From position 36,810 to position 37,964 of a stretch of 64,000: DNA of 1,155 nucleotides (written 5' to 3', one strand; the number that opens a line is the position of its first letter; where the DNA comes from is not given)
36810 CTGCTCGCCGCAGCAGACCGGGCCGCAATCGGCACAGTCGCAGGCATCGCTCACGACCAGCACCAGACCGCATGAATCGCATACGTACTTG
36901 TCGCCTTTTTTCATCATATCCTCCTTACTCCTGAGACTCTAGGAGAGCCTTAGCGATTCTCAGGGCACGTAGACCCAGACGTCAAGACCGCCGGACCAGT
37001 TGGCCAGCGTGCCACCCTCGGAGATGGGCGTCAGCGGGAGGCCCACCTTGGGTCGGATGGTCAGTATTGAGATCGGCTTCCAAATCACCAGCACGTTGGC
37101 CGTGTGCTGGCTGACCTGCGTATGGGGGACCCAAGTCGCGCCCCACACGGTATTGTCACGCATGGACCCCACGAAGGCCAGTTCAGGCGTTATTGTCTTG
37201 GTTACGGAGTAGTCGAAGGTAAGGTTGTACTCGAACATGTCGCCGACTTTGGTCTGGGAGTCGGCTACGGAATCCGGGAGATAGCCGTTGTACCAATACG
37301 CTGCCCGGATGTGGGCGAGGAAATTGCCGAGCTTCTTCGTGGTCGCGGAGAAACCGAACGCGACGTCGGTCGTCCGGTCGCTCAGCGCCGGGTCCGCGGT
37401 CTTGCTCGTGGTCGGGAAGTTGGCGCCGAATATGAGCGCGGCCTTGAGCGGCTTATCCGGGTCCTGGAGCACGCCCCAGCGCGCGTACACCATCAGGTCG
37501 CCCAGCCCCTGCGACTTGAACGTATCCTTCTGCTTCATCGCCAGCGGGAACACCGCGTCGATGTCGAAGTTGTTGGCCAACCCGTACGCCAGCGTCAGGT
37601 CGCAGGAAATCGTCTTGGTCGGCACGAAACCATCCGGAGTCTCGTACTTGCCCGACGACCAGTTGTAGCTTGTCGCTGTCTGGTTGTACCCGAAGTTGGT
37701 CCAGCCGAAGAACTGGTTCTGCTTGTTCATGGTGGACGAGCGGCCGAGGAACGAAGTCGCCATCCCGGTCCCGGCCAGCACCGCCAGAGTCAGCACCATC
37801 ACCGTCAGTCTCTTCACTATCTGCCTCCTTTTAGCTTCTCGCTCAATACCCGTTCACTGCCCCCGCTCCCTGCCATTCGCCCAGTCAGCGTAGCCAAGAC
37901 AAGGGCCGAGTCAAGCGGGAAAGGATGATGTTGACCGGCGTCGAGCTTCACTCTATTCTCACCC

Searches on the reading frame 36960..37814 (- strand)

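Call 45: search_protein_families(library=ncbifam, proteins=[window:36960-37814:-], max_evalue=0.01)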
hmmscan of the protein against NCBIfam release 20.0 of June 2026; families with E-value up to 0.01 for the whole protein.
window:36960-37814:- (284 aa): 1 family
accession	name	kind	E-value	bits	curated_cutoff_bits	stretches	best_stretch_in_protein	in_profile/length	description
NF050079.1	pilus_FilC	exception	0.0006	19.2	630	1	67-129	151-213/384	putative pilus system protein FilC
